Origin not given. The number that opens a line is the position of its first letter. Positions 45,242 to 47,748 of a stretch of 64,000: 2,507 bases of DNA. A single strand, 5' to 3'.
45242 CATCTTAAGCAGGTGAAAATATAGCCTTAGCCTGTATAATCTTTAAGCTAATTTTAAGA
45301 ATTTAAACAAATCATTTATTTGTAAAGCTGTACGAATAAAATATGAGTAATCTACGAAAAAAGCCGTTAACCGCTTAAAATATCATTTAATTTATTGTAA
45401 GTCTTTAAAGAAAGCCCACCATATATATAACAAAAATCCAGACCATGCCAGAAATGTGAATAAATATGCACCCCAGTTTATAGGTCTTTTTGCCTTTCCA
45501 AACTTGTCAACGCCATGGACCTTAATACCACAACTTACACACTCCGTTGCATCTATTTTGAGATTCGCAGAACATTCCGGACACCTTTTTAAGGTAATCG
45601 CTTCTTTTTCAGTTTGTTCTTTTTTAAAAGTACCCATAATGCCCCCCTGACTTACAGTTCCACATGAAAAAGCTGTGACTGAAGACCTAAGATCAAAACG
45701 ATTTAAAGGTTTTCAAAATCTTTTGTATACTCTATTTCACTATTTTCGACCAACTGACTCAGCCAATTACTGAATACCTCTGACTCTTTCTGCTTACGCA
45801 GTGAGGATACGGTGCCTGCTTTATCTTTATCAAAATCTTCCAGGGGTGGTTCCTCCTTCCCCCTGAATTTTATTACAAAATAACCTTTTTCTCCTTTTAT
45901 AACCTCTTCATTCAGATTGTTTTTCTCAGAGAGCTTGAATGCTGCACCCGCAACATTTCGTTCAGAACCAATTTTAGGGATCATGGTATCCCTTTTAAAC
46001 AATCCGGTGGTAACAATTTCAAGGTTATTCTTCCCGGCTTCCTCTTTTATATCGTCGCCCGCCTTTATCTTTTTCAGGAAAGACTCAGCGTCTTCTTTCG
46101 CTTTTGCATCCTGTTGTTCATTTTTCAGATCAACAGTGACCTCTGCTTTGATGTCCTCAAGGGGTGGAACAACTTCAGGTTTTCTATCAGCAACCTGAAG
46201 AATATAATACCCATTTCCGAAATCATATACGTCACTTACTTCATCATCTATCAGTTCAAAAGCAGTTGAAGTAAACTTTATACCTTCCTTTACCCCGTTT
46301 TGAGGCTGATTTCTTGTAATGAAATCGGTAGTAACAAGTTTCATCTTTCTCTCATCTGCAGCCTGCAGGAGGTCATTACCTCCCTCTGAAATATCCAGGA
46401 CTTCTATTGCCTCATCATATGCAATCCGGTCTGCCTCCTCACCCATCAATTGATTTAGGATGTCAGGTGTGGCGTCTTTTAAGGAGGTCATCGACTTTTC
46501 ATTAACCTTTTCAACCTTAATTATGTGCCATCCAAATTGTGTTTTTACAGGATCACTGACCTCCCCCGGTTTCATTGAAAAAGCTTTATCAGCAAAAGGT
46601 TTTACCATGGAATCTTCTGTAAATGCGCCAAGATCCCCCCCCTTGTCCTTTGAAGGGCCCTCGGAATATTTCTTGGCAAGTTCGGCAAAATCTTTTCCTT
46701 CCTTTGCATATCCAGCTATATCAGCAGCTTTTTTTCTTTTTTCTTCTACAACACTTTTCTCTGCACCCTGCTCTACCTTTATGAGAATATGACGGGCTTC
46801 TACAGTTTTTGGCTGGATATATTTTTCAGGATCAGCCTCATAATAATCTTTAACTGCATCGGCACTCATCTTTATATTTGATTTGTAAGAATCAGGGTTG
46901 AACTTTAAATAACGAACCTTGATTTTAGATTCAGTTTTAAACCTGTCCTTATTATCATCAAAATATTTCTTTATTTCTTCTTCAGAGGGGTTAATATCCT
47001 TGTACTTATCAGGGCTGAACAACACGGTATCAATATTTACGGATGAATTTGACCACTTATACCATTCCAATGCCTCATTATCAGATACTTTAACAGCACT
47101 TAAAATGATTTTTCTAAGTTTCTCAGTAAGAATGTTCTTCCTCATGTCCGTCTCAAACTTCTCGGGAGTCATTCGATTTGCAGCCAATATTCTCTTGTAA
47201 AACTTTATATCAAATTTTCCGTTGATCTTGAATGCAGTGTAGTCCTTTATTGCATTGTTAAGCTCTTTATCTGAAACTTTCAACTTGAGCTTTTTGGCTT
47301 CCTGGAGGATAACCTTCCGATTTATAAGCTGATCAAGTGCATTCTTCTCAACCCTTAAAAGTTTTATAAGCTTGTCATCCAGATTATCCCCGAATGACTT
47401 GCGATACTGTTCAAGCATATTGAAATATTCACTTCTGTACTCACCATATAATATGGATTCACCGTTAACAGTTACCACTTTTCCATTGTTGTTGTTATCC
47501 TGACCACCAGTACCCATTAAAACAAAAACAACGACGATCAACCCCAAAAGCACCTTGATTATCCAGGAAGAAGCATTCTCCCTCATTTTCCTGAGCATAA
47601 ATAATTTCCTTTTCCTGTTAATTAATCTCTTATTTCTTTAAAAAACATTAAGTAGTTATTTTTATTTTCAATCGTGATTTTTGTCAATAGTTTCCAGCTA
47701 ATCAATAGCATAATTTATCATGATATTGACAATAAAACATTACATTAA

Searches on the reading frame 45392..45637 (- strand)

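Call 73: search_protein_families(library=pfam, proteins=[window:45392-45637:-], max_evalue=0.001)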
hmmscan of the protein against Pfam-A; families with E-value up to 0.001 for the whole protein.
window:45392-45637:- (81 aa): 3 families
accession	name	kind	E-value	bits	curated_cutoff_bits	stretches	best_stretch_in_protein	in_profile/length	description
PF10571.15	UPF0547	-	0.00019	21.9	29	1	17-37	1-21/26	Uncharacterised protein family UPF0547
PF13248.11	Zn_ribbon_3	-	0.00051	19.8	27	1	17-39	3-25/26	zinc-ribbon domain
PF12773.13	DZR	-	0.00078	20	27.3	1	14-37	22-45/45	Double zinc ribbon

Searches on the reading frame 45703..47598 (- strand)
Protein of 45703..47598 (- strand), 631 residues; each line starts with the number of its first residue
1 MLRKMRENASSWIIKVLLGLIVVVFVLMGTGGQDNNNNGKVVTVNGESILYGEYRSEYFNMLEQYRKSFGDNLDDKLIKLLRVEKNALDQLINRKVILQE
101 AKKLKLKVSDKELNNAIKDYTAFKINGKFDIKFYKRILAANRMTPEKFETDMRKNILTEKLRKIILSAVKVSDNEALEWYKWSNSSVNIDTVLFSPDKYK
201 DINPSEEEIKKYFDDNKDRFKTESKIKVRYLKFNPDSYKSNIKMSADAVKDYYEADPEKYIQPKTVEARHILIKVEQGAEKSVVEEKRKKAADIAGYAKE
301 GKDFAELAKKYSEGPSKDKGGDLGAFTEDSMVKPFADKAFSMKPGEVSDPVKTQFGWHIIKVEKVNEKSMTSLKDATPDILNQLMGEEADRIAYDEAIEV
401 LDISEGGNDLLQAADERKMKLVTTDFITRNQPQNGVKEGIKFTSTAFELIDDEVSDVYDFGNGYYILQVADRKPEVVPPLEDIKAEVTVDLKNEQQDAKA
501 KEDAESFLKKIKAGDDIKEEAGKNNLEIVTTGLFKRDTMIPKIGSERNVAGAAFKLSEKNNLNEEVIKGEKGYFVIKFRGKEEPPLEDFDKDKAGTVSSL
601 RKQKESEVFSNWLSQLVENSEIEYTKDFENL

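Call 73: search_protein_families(library=pfam, proteins=[window:45703-47598:-], max_evalue=0.001)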
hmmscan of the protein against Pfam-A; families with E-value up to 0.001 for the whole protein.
window:45703-47598:- (631 aa): 6 families
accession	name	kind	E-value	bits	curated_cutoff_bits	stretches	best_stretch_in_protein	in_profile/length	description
PF13624.11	SurA_N_3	-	3.5e-51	173.7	27.2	1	1-162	1-162/162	SurA-like N-terminal domain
PF13145.12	Rotamase_2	-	1.1e-34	120.3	27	3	245-376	2-119/121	PPIC-type PPIASE domain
PF13616.12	Rotamase_3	-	1.9e-33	115.9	22.5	1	262-364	12-114/116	PPIC-type PPIASE domain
PF13623.11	SurA_N_2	-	1e-30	107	28.5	1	2-138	1-145/145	SurA-like N-terminal domain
PF00639.27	Rotamase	-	1.2e-29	103.6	21.7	1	270-363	1-96/97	PPIC-type PPIASE domain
PF09312.16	SurA_N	-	6.4e-08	33.2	30.8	1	41-162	5-118/118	SurA N-terminal domain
